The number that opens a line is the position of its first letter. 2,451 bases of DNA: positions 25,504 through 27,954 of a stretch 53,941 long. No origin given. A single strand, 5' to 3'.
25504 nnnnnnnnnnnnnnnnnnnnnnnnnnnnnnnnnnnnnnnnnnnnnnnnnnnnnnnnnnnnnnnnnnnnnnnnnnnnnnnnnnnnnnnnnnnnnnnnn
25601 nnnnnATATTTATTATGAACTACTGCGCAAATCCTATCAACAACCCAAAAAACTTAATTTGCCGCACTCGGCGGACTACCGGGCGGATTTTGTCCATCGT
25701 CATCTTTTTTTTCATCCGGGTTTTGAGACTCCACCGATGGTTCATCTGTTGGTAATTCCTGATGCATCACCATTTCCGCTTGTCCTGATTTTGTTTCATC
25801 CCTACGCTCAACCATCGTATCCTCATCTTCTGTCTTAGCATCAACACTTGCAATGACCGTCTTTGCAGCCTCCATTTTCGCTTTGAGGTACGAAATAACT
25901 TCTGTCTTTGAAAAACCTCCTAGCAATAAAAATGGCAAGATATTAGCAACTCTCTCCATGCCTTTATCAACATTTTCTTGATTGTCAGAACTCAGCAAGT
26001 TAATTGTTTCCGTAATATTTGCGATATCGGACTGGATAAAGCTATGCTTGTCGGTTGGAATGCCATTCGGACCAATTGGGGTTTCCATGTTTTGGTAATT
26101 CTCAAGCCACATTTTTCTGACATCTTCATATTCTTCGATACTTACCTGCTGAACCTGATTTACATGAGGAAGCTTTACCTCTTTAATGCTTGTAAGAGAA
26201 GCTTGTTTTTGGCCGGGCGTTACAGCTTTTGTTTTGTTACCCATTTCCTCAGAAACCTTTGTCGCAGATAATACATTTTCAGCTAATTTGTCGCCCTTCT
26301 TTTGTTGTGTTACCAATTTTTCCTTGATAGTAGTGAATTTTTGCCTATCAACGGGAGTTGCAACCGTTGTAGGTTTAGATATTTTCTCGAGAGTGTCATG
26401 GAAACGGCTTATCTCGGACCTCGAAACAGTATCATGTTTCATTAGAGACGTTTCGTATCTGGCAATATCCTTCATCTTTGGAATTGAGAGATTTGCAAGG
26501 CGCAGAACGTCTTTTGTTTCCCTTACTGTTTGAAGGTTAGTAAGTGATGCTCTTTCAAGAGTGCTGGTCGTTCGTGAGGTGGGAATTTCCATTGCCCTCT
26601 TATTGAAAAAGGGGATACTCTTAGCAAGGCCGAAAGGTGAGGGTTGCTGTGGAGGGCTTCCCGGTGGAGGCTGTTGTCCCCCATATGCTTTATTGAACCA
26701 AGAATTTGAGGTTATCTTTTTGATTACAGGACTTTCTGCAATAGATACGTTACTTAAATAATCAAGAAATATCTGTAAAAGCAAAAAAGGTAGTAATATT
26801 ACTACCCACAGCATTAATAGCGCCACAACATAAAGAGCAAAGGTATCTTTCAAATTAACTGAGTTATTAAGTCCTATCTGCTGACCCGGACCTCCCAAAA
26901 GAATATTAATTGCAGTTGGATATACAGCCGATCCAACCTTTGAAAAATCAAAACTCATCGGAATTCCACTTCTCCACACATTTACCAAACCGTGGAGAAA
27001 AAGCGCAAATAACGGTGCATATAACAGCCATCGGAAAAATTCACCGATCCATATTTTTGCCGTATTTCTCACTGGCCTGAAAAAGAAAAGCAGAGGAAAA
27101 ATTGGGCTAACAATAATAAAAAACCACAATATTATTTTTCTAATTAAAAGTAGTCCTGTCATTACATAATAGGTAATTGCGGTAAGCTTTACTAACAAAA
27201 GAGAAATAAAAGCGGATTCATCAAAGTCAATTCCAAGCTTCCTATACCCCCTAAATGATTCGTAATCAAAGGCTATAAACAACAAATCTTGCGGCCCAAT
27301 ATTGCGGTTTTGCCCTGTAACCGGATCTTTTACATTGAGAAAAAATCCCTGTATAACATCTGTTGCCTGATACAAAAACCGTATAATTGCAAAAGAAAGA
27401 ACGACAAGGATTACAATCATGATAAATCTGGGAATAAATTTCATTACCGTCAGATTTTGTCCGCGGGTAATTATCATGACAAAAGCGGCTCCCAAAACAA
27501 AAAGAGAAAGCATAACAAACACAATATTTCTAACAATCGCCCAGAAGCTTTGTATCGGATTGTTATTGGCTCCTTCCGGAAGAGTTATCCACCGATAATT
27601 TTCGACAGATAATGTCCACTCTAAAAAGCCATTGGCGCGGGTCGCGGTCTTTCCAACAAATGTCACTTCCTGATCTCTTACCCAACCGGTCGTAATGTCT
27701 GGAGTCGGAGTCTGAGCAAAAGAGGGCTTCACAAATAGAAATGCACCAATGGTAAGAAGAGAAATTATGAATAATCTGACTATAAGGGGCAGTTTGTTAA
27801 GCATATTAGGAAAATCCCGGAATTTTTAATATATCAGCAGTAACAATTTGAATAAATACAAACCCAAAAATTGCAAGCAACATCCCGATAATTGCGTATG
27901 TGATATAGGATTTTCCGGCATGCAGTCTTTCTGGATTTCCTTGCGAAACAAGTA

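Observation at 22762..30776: VirB2-like pilin + giant polytopic membrane protein + exported propeller-like protein, directly followed by an M-domain-less Clp AAA+: candidate undescribed envelope/export module with no VirB4/VirD4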

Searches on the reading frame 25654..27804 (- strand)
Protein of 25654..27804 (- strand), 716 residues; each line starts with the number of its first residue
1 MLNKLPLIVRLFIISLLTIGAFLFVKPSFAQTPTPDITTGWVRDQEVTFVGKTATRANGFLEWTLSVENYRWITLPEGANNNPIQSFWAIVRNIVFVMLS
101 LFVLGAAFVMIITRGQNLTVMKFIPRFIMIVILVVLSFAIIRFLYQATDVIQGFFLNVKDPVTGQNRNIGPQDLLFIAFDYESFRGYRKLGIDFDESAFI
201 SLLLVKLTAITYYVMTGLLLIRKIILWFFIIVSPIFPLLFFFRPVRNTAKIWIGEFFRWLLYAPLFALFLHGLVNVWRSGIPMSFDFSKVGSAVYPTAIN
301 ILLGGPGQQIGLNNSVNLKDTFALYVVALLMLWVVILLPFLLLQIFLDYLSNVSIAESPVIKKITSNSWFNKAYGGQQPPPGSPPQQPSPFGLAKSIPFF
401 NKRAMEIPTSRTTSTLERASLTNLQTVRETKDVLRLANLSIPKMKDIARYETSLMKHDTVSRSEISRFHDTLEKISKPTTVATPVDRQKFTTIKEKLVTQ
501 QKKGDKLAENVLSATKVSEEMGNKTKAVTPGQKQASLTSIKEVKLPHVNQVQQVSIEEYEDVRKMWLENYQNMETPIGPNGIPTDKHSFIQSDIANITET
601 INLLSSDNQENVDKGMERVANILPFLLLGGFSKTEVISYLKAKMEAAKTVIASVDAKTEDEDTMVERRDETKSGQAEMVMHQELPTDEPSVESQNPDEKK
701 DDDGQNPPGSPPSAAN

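Call 3: search_protein_families(library=pfam, proteins=[window:25654-27804:-], max_evalue=1)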
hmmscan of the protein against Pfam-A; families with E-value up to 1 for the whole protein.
window:25654-27804:- (716 aa): 1 family
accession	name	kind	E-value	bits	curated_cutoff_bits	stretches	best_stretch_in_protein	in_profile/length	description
PF05934.16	MCLC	-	0.13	11.4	25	1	119-173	323-376/549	Mid-1-related chloride channel (MCLC)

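Call 4: search_protein_families(library=ncbifam, proteins=[window:25654-27804:-], max_evalue=1)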
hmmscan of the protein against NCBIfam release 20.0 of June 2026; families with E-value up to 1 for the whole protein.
window:25654-27804:- (716 aa): 1 family
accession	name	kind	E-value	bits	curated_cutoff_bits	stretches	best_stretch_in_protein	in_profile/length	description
TIGR02809.1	phasin_3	equivalog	0.28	11.8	65.85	0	503-561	27-86/110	phasin family protein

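Call 9: find_homologous_proteins(query=window:25654-27804:-, max_evalue=0.001)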
Query window:25654-27804:- (716 aa): 664 proteins with E <= 0.001 among 8000 candidates; the best 120 are listed.
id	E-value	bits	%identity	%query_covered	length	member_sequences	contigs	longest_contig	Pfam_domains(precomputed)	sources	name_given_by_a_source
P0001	0.0e+0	1596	100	100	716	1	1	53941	-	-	-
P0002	0.0e+0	1351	86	94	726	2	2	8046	-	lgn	-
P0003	0.0e+0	1331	83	98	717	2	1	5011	-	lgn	-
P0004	0.0e+0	1301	80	100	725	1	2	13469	-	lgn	-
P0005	0.0e+0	1284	77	99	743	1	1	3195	-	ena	-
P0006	0.0e+0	1282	77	99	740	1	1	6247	-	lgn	-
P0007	0.0e+0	1277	80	100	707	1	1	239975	-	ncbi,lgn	-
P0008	0.0e+0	1276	78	100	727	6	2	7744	-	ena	-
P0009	0.0e+0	1276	79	99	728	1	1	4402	-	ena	-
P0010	0.0e+0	1274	78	98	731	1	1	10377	-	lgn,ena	-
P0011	0.0e+0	1274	78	100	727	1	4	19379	-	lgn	-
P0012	0.0e+0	1273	78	99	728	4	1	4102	-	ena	-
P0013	0.0e+0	1273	78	99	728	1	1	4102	-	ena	-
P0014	0.0e+0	1273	78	100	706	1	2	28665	-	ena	-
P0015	0.0e+0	1272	78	100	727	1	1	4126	-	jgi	jgi:hypothetical protein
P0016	0.0e+0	1269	80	95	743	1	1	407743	-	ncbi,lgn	-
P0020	0.0e+0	1239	78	99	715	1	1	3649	PF04610.20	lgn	-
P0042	5.6e-292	988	64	94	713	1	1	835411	-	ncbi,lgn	-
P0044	5.9e-284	962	62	95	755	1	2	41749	PF04610.20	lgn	-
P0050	2.0e-243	828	51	93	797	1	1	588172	-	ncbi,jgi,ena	-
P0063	2.2e-227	775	45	95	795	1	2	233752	PF19590.5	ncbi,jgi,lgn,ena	-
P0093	3.2e-215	735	47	92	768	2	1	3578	PF04610.20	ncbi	-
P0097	6.2e-215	734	54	67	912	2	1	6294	PF04610.20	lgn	-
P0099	9.5e-215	733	54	71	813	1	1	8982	PF04610.20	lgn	-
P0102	2.3e-214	732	45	97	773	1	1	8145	PF04610.20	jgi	-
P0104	1.9e-213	729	54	65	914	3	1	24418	PF04610.20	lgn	-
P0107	5.9e-213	727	46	93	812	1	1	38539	PF04610.20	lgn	-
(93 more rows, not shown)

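Call 10: find_encoding_contigs(protein=P0016, flank=10000, max_places=2)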
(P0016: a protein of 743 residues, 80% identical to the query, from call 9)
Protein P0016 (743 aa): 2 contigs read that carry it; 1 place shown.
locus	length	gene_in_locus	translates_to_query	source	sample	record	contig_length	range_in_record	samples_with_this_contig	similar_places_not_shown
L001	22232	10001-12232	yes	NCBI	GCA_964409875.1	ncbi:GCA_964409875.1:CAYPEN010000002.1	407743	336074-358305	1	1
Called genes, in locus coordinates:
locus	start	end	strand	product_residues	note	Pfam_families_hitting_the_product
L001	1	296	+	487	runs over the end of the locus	PF13231:PMT_2 (weak)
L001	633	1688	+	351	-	PF00953:Glycos_transf_4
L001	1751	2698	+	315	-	PF01040:UbiA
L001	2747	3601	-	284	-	PF08308:PEGA, PF08239:SH3_3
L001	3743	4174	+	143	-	PF00011:HSP20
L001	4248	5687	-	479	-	PF00133:tRNA-synt_1, PF09334:tRNA-synt_1g, PF00133:tRNA-synt_1, PF01406:tRNA-synt_1e (weak)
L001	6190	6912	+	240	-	PF01628:HrcA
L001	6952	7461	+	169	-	PF01025:GrpE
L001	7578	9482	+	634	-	PF00012:HSP70, PF06723:MreB_Mbl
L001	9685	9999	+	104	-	PF18895:T4SS_pilin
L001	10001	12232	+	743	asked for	-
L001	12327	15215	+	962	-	PF02861:Clp_N, PF23569:NBD_SMAX1, PF00004:AAA, PF17871:AAA_lid_9, PF00004:AAA, PF07724:AAA_2, PF07728:AAA_5, PF10431:ClpB_D2-small, +5 more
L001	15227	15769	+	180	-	-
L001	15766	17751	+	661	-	PF07504:FTP (weak), PF01447:Peptidase_M4, PF02868:Peptidase_M4_C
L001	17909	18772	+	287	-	PF00226:DnaJ, PF01556:DnaJ_C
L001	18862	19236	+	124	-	PF02675:AdoMet_dc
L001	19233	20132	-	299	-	PF00892:EamA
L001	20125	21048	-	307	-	PF09924:LPG_synthase_C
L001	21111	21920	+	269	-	-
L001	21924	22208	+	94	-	-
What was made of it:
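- Checked: The 34548-35984 ORF is flagged as a tRNA synthetase by its relatives' annotation (call 10).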

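Call 11: find_encoding_contigs(protein=P0042, flank=10000, max_places=2)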
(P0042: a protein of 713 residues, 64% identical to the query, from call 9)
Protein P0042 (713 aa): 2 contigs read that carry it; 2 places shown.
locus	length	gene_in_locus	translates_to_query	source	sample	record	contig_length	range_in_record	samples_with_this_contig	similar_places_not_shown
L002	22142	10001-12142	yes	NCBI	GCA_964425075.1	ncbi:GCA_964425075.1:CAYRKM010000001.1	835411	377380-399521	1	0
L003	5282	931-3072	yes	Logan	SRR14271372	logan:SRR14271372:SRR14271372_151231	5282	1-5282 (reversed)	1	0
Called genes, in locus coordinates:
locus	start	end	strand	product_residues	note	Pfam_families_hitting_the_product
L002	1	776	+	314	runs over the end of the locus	PF01040:UbiA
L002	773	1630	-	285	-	PF08308:PEGA, PF08239:SH3_3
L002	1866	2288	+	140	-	PF00011:HSP20, PF04972:BON (faint)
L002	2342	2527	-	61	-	-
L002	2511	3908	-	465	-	PF03109:ABC1, PF00069:Pkinase (weak)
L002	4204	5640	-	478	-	PF00133:tRNA-synt_1, PF09334:tRNA-synt_1g, PF00133:tRNA-synt_1, PF01406:tRNA-synt_1e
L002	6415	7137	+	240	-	PF01628:HrcA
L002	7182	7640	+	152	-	PF01025:GrpE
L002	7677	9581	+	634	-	PF00012:HSP70, PF06723:MreB_Mbl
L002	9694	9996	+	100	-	PF18895:T4SS_pilin (weak)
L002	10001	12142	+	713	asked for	-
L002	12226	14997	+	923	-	PF02861:Clp_N, PF23569:NBD_SMAX1, PF00004:AAA, PF17871:AAA_lid_9, PF07724:AAA_2, PF00004:AAA, PF07728:AAA_5, PF10431:ClpB_D2-small, +10 more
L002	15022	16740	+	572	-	PF00082:Peptidase_S8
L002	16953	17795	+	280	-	PF00226:DnaJ, PF01556:DnaJ_C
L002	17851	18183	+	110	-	-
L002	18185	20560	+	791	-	PF12775:AAA_7 (faint), PF13191:AAA_16 (weak), PF20720:nSTAND3 (faint), PF00004:AAA (weak), PF17871:AAA_lid_9 (weak), PF07724:AAA_2, PF07728:AAA_5, PF10431:ClpB_D2-small, +1 more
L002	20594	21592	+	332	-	PF00389:2-Hacid_dh, PF02826:2-Hacid_dh_C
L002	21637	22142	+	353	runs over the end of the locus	PF00348:polyprenyl_synt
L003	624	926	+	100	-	PF18895:T4SS_pilin (weak)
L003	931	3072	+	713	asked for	-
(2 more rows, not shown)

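Call 12: find_encoding_contigs(protein=P0050, flank=10000, max_places=2)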
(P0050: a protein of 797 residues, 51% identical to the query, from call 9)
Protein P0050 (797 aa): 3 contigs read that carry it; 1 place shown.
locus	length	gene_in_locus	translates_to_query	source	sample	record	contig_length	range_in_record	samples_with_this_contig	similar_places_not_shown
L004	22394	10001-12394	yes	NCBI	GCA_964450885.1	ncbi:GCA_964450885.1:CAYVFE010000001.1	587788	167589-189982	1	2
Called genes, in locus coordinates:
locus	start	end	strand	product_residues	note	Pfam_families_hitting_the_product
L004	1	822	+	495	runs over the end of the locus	PF13231:PMT_2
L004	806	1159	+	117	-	-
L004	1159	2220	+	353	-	PF00953:Glycos_transf_4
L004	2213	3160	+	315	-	PF01040:UbiA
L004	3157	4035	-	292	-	PF08308:PEGA, PF08239:SH3_3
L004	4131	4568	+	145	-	PF00011:HSP20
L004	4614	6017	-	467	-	PF00133:tRNA-synt_1, PF09334:tRNA-synt_1g, PF00133:tRNA-synt_1, PF01406:tRNA-synt_1e, PF08264:Anticodon_1 (weak)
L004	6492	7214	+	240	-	PF01628:HrcA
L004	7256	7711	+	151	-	PF01025:GrpE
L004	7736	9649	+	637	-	PF00012:HSP70, PF06723:MreB_Mbl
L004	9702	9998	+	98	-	PF18895:T4SS_pilin (weak)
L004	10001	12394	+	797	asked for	-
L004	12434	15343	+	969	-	PF02861:Clp_N, PF13191:AAA_16 (weak), PF00004:AAA, PF17871:AAA_lid_9, PF00004:AAA, PF07724:AAA_2, PF07728:AAA_5, PF10431:ClpB_D2-small, +9 more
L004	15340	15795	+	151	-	-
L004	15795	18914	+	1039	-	PF01447:Peptidase_M4, PF02868:Peptidase_M4_C, PF04389:Peptidase_M28, PF01546:Peptidase_M20 (weak), PF05450:Nicastrin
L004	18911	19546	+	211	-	-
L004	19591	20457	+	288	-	PF00226:DnaJ, PF01556:DnaJ_C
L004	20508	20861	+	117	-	-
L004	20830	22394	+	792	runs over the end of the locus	PF00931:NB-ARC (faint), PF13191:AAA_16 (weak), PF00004:AAA (weak), PF00158:Sigma54_activat (weak), PF00004:AAA, PF07724:AAA_2, PF07728:AAA_5, PF10431:ClpB_D2-small, +12 more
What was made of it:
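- Checked: Orthologues carry a PF18895 hit in the precomputed annotation, unmarked (E<=1e-5) in L001 and weak in L002/L004 (calls 10-12).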

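Call 17: search_protein_families(library=pfam, alignment_id=A1, max_evalue=1)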
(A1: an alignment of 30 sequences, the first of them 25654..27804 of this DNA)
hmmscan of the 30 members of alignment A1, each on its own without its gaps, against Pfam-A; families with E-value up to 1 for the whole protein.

A. member 1, window:25654-27804:- (716 aa): 1 family
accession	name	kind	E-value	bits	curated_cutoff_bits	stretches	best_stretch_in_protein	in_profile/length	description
PF05934.16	MCLC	-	0.13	11.4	25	1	119-173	323-376/549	Mid-1-related chloride channel (MCLC)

B. families by the number of members that match (of 30 scanned): 15 families
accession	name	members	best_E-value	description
PF04610.19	TrbL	19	8.3e-07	TrbL/VirB6 plasmid conjugal transfer protein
PF05934.16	MCLC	3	0.013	Mid-1-related chloride channel (MCLC)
PF17870.6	Insulin_TMD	2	0.049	Insulin receptor trans-membrane segment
PF18427.7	DDR_swiveling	1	0.07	DD-reactivating factor swiveling domain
PF14644.12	DUF4456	1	0.071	Domain of unknown function (DUF4456)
PF10037.15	MRP-S27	1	0.073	Mitochondrial 28S ribosomal protein S27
PF11821.13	ActD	1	0.081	Alternative complex III, ActD subunit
PF18232.7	Chalcone_N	1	0.1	Chalcone isomerase N-terminal domain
PF24225.1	DUF7441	1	0.15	Domain of unknown function (DUF7441)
PF19924.4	DUF6387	1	0.19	Family of unknown function (DUF6387)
PF05241.17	EBP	1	0.25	EXPERA (EXPanded EBP superfamily)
PF10272.14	Tmpp129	1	0.27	Putative transmembrane protein precursor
PF16522.10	FliS_cochap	1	0.36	Flagellar FLiS export co-chaperone, HP1076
PF06819.16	Arc_PepC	1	0.56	Archaeal Peptidase A24 C-terminal Domain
PF11336.14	DUF3138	1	0.56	Protein of unknown function (DUF3138)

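Call 31: find_related_loci(query=A1, collection=genome_contigs, flank=10000)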
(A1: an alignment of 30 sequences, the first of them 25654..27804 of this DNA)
Query A1 (716 aa) in genome_contigs; peptide patterns used: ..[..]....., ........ (x = any residue, [..] = any of these).
157 stretches matched a pattern; 124 encode a relative of the query (tblastn E <= 1e-3); the best 80 are kept; 80 distinct loci.
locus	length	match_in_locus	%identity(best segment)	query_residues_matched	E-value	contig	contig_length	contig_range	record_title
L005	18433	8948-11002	86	25-700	0e+0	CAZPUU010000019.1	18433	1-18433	MAG TPA_asm: uncultured Gammaproteobacteria bacterium isolate SRP192515_co2_165 genome assembly, contig: NODE_2445_lengt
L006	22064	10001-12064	80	1-681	0e+0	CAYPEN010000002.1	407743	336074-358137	MAG TPA_asm: uncultured Gammaproteobacteria bacterium isolate SRP263991_co5_217 genome assembly, contig: NODE_15_length_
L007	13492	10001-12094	79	1-695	0e+0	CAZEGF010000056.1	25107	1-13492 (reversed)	MAG TPA_asm: uncultured Gammaproteobacteria bacterium isolate SRP135725_co2_582 genome assembly, contig: k141_2168081, w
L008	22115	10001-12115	78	1-711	0e+0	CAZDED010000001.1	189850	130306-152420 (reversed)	MAG TPA_asm: uncultured Gammaproteobacteria bacterium isolate SRP278252_co2_138 genome assembly, contig: NODE_73_length_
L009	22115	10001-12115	76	1-711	0e+0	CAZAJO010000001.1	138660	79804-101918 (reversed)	MAG TPA_asm: uncultured Gammaproteobacteria bacterium isolate SRP342105_co1_429 genome assembly, contig: NODE_138_length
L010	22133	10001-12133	71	1-709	0e+0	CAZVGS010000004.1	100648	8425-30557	MAG TPA_asm: uncultured Gammaproteobacteria bacterium isolate binchicken_co16_182 genome assembly, contig: NODE_347_leng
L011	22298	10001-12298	66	1-716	0e+0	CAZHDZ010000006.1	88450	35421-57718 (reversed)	MAG TPA_asm: uncultured Gammaproteobacteria bacterium isolate SRP286056_co1_222 genome assembly, contig: NODE_198_length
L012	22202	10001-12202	69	1-684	0e+0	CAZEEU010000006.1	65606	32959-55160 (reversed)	MAG TPA_asm: uncultured Gammaproteobacteria bacterium isolate SRP286056_co1_676 genome assembly, contig: NODE_386_length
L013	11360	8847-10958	70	1-702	0e+0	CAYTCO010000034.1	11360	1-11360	MAG TPA_asm: uncultured Gammaproteobacteria bacterium isolate SRP286056_co1_355 genome assembly, contig: NODE_7316_lengt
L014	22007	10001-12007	64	34-708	0e+0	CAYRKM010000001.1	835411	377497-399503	MAG TPA_asm: uncultured Gammaproteobacteria bacterium isolate SRP292972_co1_108 genome assembly, contig: NODE_7_length_8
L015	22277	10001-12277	56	32-700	0e+0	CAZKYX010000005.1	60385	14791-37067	MAG TPA_asm: uncultured Gammaproteobacteria bacterium isolate SRP286056_co1_17 genome assembly, contig: NODE_455_length_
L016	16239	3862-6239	77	1-711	0e+0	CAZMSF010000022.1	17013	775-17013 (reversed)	MAG TPA_asm: uncultured Gammaproteobacteria bacterium isolate SRP135725_co1_372 genome assembly, contig: NODE_4386_lengt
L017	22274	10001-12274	51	32-698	0e+0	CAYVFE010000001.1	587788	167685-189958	MAG TPA_asm: uncultured Gammaproteobacteria bacterium isolate binchicken_co173_433 genome assembly, contig: NODE_6_lengt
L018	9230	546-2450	52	32-700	0e+0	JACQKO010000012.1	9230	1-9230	MAG: Candidatus Levyibacteriota bacterium isolate NC_groundwater_1179_Ag_S-0.1um_40_84 S_p1_S3_coassembly_k141_353883, w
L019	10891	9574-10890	81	1-432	0e+0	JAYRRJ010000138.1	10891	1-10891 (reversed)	MAG: Candidatus Levyibacteriota bacterium isolate XM1_ASGE3bin.27 k141_872079, whole genome shotgun sequence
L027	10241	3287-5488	47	26-702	0e+0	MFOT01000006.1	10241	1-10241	MAG: Candidatus Levybacteria bacterium RIFCSPLOWO2_01_FULL_38_21 rifcsplowo2_01_scaffold_16734, whole genome shotgun seq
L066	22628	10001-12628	40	5-690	2e-152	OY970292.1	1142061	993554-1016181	MAG: Candidatus Levybacteria bacterium isolate MFD01916.bin.c.8 genome assembly, chromosome: 1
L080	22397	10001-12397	46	41-661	3e-137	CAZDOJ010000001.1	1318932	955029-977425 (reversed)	MAG TPA_asm: uncultured Gammaproteobacteria bacterium isolate SRP292972_co3_93 genome assembly, contig: NODE_1_length_13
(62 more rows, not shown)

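Call 35: predict_structure(alignment_id=A1)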
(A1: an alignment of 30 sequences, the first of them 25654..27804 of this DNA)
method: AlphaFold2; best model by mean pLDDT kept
length: 716 residues; sequences in the alignment: 30
mean_pLDDT: 61.5   pTM: 0.37
mean pLDDT of the five models: 61.5, 60.8, 56.3, 55.9, 54.0
residues with pLDDT >= 90: 1; 70-90: 274; 50-70: 232; < 50: 209
segments of 3 or more residues with pLDDT < 50: 24-39, 49-58, 69-72, 74-78, 281-321, 353-358, 367-421, 524-539, 675-716
pLDDT, mean of each block of 10 residues (from residue 1): 63 76 48 42 52 46 53 48 70 77 78 68 74 75 67 62 61 53 52 52 55 62 70 68 71 71 69 63 43 42 40 45 58 68 67 50 49 39 40 37 36 38 67 78 81 71 76 79 79 84 79 76 43 34 61 71 86 65 75 87 83 78 79 84 88 76 52 49 35 33 36 38
secondary structure, 60 per line:
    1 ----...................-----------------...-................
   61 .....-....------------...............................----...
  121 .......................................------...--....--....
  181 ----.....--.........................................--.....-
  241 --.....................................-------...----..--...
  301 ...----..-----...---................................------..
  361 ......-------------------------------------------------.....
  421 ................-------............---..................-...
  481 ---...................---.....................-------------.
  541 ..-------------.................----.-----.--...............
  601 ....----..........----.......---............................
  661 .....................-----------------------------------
elements in order (helices of 4 or more, strands of 3 or more residues): H5-23 E41-43 H45-65 H67-70 H83-113 H118-156 E157-159 E166-168 H171-174 E177-180 E185-189 H192-232 H235-239 H243-279 H298-303 H321-352 H359-366 H416-436 H444-455 H459-476 H484-502 H506-526 H556-572 H586-604 H609-618 H623-629 H633-681

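Call 39: fold_search(model_id=the predicted structure, library=pdb)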
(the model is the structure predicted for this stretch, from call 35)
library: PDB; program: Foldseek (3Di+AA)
matches with E <= 10: 160; with E <= 0.001: 0
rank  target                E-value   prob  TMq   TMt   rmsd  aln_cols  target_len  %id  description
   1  6z0c_C                2.7e-01  0.11  0.06  0.14  24.0       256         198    9  Structure of in silico modelled artificial Maquette-3 protein (released 2021-03-17)
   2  6z0c_B                2.9e-01  0.12  0.06  0.14  24.3       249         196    9  Structure of in silico modelled artificial Maquette-3 protein (released 2021-03-17)
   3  6z0c_A                3.0e-01  0.10  0.06  0.14  24.4       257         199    9  Structure of in silico modelled artificial Maquette-3 protein (released 2021-03-17)
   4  5vjs                  1.1e+00  0.06  0.06  0.14  24.1       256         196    7  De Novo Photosynthetic Reaction Center Protein Equipped with Heme B, a synthetic Zn porphyrin, and Zn(II) cations (released 2018-04-25)
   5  2z0o                  1.2e+00  0.10  0.08  0.13  31.6       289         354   11  Crystal structure of APPL1-BAR-PH domain (released 2008-05-13)
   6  6a8j_C                1.2e+00  0.06  0.06  0.09  20.9       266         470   12  Crystal structure of bacterial protein toxins (released 2018-10-10)
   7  4luu                  1.4e+00  0.07  0.08  0.13  19.1       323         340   12  V329A Epi-isozizaene synthase: Complex with Mg, inorganic pyrophosphate and benzyl triethyl ammonium cation (released 2013-12-18)
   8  3woz_A                1.4e+00  0.08  0.07  0.17  17.6       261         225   10  Crystal structure of CLASP2 TOG domain (TOG3) (released 2015-05-27)
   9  3lg5                  1.4e+00  0.06  0.07  0.12  20.1       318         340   13  F198A Epi-isozizaene synthase: Complex with Mg, inorganic pyrophosphate and benzyl triethyl ammonium cation (released 2010-02-09)
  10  8pwx_B                1.5e+00  0.11  0.08  0.16  23.5       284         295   10  PfRH5 bound to monoclonal antibody R5.008 (released 2024-06-05)
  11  4bne_B                1.6e+00  0.12  0.09  0.18  34.5       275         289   12  Pacsin2 Interacts with Membranes and Actin-Filaments (released 2014-05-14)
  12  7e4n                  1.6e+00  0.07  0.09  0.15  18.4       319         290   10  Crystal structure of Sat1646 (released 2021-10-06)
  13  3kb9                  1.6e+00  0.06  0.08  0.13  19.3       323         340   12  Epi-isozizaene synthase: Complex with Mg, inorganic pyrophosphate and benzyl triethyl ammonium cation (released 2010-02-09)
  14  5c5b_B                1.7e+00  0.06  0.06  0.11  32.1       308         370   10  Crystal Structure of Human APPL BAR-PH Heterodimer (released 2016-06-22)
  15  6ofv                  1.7e+00  0.06  0.08  0.13  19.5       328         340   11  F95Q Epi-isozizaene synthase (released 2019-06-12)
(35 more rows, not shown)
